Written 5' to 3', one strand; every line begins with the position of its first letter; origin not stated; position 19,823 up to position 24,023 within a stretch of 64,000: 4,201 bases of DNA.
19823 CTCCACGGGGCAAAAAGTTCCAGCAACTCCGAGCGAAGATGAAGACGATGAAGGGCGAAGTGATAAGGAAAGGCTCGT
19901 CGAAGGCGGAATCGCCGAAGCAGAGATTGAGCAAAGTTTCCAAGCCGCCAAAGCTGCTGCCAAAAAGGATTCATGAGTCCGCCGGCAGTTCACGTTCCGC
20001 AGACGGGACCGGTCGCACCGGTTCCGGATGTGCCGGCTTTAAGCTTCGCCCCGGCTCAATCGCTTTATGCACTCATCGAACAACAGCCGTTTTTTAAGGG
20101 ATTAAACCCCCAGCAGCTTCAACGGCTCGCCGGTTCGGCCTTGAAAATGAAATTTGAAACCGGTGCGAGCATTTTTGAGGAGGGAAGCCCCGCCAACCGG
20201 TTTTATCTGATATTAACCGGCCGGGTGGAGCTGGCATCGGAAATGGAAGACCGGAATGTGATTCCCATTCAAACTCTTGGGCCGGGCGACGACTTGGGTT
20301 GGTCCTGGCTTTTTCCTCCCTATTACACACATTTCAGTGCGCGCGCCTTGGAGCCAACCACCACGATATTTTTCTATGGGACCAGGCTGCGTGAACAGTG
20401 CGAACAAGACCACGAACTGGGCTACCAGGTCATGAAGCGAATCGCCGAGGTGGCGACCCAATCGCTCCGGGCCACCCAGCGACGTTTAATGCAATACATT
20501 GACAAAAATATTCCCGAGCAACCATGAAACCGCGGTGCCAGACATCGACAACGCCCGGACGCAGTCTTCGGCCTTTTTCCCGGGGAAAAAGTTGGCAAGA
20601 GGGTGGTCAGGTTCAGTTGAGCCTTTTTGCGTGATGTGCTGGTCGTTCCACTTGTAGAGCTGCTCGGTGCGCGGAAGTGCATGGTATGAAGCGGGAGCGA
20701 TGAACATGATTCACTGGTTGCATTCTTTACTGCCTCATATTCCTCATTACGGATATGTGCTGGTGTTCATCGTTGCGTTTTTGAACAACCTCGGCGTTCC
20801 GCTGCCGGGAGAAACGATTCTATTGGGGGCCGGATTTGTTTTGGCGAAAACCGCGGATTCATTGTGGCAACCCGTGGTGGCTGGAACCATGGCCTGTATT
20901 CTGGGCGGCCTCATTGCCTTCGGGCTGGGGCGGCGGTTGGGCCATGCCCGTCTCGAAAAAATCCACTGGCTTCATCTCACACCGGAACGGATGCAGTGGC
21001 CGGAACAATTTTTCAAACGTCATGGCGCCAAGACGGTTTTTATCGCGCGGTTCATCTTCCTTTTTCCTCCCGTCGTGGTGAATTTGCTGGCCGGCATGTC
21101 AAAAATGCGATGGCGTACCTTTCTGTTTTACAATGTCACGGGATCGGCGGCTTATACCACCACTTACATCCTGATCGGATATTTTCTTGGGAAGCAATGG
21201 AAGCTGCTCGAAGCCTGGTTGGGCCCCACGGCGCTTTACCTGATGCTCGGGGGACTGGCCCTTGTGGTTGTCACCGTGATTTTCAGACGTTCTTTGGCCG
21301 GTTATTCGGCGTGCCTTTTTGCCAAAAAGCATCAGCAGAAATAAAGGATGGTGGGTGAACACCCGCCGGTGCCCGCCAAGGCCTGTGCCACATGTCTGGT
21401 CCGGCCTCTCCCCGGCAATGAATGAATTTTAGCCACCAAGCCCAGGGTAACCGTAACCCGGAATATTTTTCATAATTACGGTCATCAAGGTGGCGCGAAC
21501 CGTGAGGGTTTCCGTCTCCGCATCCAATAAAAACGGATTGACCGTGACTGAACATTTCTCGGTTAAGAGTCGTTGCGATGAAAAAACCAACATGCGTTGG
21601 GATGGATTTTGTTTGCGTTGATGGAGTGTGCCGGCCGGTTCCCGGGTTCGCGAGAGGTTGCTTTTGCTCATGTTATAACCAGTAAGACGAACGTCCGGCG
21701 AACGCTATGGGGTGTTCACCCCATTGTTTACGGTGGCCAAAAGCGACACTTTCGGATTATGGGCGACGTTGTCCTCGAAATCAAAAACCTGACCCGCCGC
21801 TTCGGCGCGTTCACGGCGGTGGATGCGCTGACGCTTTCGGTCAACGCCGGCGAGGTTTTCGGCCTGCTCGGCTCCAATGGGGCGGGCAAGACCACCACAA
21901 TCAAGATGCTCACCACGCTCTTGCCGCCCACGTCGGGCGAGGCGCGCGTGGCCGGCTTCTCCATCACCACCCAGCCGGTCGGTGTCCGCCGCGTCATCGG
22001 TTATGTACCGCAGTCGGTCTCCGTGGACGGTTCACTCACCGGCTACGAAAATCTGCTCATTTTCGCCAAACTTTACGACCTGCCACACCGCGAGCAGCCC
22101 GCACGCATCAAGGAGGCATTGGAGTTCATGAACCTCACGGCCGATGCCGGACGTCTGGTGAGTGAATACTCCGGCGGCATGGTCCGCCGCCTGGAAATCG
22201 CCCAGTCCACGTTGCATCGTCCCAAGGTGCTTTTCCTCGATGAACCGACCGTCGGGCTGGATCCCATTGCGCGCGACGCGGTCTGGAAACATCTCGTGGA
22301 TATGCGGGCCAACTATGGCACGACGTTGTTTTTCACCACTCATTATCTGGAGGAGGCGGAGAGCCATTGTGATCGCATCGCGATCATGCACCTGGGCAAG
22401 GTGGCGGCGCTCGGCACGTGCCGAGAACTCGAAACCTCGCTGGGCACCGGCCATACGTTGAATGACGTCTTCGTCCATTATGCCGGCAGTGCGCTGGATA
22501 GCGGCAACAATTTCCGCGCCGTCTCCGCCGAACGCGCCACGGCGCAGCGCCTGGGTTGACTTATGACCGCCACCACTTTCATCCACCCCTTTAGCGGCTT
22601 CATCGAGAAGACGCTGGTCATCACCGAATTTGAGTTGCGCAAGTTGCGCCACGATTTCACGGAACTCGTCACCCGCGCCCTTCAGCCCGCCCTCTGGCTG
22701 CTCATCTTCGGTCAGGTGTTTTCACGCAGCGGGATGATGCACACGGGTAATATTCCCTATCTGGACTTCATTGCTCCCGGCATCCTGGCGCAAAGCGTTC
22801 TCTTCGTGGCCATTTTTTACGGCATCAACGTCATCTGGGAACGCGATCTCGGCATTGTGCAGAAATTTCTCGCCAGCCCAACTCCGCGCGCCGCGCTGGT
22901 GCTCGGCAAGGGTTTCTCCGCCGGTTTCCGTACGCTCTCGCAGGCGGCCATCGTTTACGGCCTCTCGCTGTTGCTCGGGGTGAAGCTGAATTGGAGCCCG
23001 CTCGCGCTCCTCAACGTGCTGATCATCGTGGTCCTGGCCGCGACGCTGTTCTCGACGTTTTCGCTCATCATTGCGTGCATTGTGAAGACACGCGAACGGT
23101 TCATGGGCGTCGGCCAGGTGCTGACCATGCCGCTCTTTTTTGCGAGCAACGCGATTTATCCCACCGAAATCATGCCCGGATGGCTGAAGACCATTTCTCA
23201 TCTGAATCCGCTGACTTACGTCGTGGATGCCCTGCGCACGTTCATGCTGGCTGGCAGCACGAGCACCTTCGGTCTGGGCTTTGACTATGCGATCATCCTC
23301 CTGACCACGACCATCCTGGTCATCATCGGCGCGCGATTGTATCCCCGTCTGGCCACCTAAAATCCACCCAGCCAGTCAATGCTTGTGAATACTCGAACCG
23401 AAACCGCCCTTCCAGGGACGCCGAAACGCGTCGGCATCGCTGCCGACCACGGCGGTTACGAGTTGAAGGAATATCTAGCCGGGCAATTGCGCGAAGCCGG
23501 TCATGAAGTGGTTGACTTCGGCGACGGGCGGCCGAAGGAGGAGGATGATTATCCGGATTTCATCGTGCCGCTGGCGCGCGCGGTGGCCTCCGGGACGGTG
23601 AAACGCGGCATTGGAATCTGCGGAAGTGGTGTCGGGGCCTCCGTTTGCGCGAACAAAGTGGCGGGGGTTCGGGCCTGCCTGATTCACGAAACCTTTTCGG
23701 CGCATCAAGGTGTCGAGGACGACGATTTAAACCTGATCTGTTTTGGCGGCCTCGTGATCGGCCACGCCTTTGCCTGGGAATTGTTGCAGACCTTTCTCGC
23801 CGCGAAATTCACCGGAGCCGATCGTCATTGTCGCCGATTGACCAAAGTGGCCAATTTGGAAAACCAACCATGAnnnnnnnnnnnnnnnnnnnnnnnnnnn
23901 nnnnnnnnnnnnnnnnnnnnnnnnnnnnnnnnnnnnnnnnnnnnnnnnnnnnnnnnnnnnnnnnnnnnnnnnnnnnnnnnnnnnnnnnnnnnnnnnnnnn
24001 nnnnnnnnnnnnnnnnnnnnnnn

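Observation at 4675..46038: Orientation-locked dyad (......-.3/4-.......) exactly 22 nt upstream of a position-matched hexamer, eight times: candidate regulon promoter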

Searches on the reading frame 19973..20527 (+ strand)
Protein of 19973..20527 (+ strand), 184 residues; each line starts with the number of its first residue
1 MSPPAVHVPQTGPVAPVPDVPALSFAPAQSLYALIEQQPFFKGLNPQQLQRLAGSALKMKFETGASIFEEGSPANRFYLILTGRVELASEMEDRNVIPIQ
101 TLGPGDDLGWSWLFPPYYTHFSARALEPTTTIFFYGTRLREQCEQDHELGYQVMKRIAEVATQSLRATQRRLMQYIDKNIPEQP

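Call 8: search_protein_families(library=pfam, proteins=[window:19973-20527:+])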
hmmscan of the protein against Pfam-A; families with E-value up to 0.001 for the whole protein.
window:19973-20527:+ (184 aa): 1 family
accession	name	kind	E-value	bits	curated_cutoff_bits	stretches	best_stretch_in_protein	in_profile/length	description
PF00027.35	cNMP_binding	-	1.3e-14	54.3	27.5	1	59-146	2-89/89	Cyclic nucleotide-binding domain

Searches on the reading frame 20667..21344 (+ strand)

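Call 8: search_protein_families(library=pfam, proteins=[window:20667-21344:+])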
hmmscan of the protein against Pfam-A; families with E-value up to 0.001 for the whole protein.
window:20667-21344:+ (225 aa): 1 family
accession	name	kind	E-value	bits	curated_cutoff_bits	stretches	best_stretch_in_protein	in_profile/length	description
PF09335.16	VTT_dom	-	1.2e-20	74.6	33.9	1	46-172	1-122/123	VTT domain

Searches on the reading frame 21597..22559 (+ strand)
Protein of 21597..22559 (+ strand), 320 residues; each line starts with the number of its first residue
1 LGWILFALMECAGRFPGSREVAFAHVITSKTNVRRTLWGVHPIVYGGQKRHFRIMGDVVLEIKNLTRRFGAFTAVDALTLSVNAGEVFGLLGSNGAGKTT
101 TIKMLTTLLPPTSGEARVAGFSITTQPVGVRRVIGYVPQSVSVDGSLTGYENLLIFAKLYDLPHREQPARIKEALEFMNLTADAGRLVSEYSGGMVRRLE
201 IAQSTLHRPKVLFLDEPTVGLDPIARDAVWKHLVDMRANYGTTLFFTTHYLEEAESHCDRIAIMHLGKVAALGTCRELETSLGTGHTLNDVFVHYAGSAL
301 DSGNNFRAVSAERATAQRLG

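Call 8: search_protein_families(library=pfam, proteins=[window:21597-22559:+])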
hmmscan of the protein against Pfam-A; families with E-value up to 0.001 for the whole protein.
window:21597-22559:+ (320 aa): 2 families
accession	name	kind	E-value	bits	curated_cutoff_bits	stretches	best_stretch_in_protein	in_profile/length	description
PF00005.33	ABC_tran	-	4.9e-30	105.4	25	1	76-218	2-136/137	ABC transporter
PF13304.12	AAA_21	-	8.5e-08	33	27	1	179-249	226-298/304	AAA domain, putative AbiEii toxin, Type IV TA system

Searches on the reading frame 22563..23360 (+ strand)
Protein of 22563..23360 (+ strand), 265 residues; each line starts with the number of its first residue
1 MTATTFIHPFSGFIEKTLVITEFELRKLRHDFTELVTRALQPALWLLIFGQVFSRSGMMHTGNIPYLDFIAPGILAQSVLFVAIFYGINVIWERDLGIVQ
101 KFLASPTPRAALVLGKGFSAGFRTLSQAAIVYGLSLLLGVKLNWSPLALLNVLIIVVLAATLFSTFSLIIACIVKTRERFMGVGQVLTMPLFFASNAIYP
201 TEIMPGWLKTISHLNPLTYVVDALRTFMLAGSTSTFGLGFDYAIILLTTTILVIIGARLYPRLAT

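Call 8: search_protein_families(library=pfam, proteins=[window:22563-23360:+])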
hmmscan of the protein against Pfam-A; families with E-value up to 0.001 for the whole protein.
window:22563-23360:+ (265 aa): 2 families
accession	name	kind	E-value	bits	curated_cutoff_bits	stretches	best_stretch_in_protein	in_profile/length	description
PF01061.29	ABC2_membrane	-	3.1e-37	128.6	26.9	1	18-228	4-210/211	ABC-2 type transporter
PF12698.13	ABC2_membrane_3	-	2.4e-15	56.9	31.6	1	66-257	160-346/347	ABC-2 family transporter protein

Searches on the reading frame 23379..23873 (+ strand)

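Call 8: search_protein_families(library=pfam, proteins=[window:23379-23873:+])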
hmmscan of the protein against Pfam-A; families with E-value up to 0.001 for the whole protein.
window:23379-23873:+ (164 aa): 1 family
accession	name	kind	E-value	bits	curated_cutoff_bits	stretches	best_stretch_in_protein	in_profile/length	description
PF02502.23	LacAB_rpiB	-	1.2e-43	148.8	24.7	1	18-157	1-138/138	Ribose/Galactose Isomerase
